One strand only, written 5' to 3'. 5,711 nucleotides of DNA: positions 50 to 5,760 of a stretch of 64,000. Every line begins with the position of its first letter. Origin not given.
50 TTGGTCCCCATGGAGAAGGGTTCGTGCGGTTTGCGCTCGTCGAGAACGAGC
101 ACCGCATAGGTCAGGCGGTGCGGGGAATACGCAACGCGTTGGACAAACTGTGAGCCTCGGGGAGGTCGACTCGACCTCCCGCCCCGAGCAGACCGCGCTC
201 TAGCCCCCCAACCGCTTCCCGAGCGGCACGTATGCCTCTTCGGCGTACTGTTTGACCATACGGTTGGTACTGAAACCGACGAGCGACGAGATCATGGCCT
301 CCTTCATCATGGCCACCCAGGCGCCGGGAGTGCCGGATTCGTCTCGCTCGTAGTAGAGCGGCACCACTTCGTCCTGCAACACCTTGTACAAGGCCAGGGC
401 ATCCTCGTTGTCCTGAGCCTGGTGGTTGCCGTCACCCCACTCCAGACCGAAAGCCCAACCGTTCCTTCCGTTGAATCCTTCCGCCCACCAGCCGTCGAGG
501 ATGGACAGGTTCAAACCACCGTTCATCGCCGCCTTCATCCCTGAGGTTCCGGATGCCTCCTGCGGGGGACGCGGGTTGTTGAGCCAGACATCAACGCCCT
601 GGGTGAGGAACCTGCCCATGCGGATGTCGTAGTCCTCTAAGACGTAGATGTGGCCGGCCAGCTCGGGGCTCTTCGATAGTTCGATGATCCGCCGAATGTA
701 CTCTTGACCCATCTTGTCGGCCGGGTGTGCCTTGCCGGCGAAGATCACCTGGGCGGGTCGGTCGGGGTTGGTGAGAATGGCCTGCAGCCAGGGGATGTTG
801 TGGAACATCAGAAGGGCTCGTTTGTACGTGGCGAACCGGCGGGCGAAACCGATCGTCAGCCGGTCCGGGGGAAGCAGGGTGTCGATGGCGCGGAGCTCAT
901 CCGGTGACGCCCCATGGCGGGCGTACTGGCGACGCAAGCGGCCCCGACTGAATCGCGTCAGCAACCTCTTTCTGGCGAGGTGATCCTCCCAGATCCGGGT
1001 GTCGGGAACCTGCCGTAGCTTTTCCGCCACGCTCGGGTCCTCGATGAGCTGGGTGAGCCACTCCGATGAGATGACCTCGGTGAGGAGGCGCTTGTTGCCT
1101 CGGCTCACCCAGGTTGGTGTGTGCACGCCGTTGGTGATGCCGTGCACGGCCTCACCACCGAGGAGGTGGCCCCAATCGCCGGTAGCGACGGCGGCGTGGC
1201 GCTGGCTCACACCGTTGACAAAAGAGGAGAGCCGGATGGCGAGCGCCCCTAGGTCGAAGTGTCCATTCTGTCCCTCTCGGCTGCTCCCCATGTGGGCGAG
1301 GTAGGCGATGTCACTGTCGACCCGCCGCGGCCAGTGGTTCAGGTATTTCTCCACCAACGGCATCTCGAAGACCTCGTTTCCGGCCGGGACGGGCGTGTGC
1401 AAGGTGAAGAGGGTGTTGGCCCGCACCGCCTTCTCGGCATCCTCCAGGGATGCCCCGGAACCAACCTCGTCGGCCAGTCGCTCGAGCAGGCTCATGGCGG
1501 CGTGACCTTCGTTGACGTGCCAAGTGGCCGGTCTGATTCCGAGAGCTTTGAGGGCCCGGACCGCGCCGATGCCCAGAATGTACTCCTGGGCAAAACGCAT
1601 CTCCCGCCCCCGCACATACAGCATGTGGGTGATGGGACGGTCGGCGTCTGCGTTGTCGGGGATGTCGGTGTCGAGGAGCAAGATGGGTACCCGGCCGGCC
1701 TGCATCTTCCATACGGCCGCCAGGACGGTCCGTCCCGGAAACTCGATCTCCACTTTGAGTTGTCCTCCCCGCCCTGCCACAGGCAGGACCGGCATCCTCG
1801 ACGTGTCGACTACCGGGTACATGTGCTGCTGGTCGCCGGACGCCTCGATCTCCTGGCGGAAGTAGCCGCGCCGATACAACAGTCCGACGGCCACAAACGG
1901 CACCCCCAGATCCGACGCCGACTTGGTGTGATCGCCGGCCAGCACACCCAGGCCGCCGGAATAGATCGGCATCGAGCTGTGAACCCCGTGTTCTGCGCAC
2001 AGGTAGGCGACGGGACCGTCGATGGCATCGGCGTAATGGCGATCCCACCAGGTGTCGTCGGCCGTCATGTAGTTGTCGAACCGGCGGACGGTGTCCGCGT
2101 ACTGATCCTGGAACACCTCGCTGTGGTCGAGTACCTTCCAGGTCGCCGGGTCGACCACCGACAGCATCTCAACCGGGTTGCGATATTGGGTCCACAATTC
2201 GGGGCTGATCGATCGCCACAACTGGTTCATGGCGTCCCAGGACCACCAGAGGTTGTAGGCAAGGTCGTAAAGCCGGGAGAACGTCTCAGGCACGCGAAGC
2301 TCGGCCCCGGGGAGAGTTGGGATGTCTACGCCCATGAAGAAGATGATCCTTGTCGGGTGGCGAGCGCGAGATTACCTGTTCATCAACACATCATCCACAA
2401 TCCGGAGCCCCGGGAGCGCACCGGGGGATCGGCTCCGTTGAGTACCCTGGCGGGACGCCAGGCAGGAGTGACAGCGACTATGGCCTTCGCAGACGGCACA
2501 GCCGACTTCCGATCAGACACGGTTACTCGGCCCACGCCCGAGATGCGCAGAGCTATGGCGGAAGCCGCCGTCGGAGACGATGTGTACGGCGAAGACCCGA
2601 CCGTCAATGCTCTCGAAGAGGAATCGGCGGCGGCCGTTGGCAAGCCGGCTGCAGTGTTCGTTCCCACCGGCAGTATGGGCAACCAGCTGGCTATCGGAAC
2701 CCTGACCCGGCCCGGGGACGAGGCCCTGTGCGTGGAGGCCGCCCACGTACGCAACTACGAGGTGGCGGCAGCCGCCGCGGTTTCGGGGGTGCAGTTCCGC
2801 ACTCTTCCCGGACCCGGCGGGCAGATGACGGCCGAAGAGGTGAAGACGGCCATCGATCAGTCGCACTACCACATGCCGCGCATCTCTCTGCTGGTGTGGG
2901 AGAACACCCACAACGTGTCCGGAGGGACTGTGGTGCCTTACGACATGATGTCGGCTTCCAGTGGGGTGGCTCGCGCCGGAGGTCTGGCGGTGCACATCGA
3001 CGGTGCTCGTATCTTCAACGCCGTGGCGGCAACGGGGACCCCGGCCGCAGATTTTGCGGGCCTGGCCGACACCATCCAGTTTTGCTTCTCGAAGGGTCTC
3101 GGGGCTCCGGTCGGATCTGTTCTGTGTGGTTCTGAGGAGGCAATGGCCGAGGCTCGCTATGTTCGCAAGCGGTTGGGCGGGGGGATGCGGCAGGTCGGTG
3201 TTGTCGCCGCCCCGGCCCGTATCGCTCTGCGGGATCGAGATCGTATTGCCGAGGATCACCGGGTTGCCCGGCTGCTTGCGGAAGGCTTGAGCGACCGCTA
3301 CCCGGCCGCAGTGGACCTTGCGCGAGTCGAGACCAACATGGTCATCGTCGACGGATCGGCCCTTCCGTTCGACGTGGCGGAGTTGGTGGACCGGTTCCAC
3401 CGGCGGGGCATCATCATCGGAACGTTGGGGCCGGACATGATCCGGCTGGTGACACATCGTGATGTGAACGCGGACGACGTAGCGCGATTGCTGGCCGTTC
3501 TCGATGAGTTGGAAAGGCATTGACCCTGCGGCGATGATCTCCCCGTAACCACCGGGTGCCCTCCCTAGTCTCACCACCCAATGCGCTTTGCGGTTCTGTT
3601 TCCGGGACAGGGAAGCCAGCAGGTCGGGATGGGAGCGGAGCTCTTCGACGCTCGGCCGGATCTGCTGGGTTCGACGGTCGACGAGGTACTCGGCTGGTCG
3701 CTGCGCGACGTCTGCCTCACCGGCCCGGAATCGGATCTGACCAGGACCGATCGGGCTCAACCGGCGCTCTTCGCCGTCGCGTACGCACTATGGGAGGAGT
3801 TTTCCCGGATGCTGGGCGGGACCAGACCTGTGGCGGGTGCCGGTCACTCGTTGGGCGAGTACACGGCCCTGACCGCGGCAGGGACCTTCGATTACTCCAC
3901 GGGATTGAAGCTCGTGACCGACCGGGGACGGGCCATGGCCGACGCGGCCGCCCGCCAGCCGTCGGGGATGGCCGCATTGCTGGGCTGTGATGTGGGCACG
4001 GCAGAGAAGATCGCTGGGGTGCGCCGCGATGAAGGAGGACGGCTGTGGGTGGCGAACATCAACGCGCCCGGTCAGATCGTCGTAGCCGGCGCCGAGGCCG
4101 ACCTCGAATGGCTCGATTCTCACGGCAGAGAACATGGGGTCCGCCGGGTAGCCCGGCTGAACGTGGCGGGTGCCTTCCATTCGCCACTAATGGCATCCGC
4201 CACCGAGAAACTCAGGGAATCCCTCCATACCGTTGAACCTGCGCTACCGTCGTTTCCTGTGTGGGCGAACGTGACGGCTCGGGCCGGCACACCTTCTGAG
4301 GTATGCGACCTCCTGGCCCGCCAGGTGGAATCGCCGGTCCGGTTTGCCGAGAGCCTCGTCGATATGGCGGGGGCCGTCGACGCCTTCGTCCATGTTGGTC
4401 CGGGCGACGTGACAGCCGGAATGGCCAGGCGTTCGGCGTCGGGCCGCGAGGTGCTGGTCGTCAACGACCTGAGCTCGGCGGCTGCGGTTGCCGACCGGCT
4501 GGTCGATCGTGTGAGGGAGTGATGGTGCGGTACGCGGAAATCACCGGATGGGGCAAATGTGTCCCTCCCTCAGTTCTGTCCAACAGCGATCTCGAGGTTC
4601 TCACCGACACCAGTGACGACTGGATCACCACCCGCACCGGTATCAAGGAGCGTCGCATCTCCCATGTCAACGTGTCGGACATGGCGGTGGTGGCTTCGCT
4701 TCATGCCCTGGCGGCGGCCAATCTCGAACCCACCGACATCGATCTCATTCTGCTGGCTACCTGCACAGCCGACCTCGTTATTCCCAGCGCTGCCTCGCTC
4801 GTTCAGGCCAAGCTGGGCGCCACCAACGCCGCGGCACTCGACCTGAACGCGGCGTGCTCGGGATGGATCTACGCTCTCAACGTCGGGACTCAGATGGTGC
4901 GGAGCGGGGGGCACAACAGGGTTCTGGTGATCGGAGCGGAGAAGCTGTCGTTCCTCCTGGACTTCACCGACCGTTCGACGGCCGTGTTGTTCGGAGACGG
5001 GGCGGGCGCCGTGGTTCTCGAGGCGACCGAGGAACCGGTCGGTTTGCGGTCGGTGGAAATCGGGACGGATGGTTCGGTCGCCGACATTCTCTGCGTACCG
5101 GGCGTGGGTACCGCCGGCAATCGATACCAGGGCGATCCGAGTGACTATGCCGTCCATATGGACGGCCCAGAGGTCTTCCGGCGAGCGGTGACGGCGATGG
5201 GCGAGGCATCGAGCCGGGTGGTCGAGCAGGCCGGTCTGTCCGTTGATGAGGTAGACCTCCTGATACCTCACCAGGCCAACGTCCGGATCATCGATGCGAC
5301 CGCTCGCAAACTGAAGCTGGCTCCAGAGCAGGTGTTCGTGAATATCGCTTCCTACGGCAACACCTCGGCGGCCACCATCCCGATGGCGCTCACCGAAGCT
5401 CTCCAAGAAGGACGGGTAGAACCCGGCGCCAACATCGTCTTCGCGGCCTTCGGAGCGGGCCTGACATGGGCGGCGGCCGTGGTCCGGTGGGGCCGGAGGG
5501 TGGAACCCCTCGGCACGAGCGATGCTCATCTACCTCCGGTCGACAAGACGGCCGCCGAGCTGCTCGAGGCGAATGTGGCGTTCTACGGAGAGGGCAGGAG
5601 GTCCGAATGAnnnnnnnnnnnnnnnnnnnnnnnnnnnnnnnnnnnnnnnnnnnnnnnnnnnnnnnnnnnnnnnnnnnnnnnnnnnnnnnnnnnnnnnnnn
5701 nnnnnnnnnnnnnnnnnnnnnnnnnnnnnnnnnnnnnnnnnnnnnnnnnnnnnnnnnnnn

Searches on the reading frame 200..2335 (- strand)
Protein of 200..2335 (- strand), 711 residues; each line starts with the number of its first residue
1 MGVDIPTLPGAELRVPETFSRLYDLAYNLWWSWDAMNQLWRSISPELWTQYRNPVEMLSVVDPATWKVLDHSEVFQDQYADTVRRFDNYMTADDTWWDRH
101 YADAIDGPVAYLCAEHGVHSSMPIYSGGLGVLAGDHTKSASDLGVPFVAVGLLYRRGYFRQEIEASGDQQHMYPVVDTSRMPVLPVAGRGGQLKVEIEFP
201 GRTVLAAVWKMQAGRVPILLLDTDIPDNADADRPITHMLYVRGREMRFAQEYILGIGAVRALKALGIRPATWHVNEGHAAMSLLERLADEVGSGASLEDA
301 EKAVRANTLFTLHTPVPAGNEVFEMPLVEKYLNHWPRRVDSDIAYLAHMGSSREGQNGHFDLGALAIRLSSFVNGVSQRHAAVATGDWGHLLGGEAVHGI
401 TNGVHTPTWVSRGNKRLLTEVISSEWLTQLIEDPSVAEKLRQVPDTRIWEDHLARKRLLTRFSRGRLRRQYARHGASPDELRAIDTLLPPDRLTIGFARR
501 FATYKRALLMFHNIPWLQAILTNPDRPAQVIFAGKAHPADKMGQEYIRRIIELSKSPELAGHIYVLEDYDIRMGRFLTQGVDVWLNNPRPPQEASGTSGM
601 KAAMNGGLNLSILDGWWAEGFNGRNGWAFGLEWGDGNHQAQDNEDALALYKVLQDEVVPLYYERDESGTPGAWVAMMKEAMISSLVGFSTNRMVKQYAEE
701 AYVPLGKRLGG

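Call 66: search_protein_families(library=pfam, proteins=[window:200-2335:-], max_evalue=0.0001)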
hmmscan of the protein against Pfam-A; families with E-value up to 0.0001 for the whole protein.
window:200-2335:- (711 aa): 2 families
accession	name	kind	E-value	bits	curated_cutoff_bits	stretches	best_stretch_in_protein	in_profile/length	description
PF00343.26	Phosphorylase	-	5.9e-27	94.7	27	1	271-616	219-580/713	Carbohydrate phosphorylase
PF11897.13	DUF3417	-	1.1e-25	90.6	25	1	15-122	1-109/109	Protein of unknown function (DUF3417)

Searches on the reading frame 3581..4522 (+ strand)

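Call 66: search_protein_families(library=pfam, proteins=[window:3581-4522:+], max_evalue=0.0001)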
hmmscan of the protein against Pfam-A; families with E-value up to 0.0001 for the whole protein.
window:3581-4522:+ (313 aa): 1 family
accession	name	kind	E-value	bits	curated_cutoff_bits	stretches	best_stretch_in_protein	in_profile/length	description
PF00698.26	Acyl_transf_1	-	5.8e-38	131.6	32.7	1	6-275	3-268/319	Acyl transferase domain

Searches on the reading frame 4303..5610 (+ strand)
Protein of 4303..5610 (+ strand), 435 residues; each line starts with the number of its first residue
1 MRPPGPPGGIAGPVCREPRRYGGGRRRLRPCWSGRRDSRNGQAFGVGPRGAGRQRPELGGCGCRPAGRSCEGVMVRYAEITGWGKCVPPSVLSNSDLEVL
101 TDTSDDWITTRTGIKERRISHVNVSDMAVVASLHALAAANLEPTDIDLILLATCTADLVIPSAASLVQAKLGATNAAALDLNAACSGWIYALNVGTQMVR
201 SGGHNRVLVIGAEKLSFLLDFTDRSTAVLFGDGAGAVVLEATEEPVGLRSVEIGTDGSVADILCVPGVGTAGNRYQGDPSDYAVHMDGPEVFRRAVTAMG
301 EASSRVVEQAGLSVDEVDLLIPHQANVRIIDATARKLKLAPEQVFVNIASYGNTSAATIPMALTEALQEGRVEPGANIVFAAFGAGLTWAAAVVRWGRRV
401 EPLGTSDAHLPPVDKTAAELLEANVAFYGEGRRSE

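Call 66: search_protein_families(library=pfam, proteins=[window:4303-5610:+], max_evalue=0.0001)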
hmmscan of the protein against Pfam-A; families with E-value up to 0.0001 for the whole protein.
window:4303-5610:+ (435 aa): 3 families
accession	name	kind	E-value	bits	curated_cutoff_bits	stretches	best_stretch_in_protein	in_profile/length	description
PF08541.16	ACP_syn_III_C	-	1.8e-37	127.8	26.6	1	308-396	2-90/90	3-Oxoacyl-[acyl-carrier-protein (ACP)] synthase III C terminal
PF08545.16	ACP_syn_III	-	1.4e-29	102.2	24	1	179-257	1-80/80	3-Oxoacyl-[acyl-carrier-protein (ACP)] synthase III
PF00108.29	Thiolase_N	-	4.7e-06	26.6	26.4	1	111-216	8-116/260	Thiolase, N-terminal domain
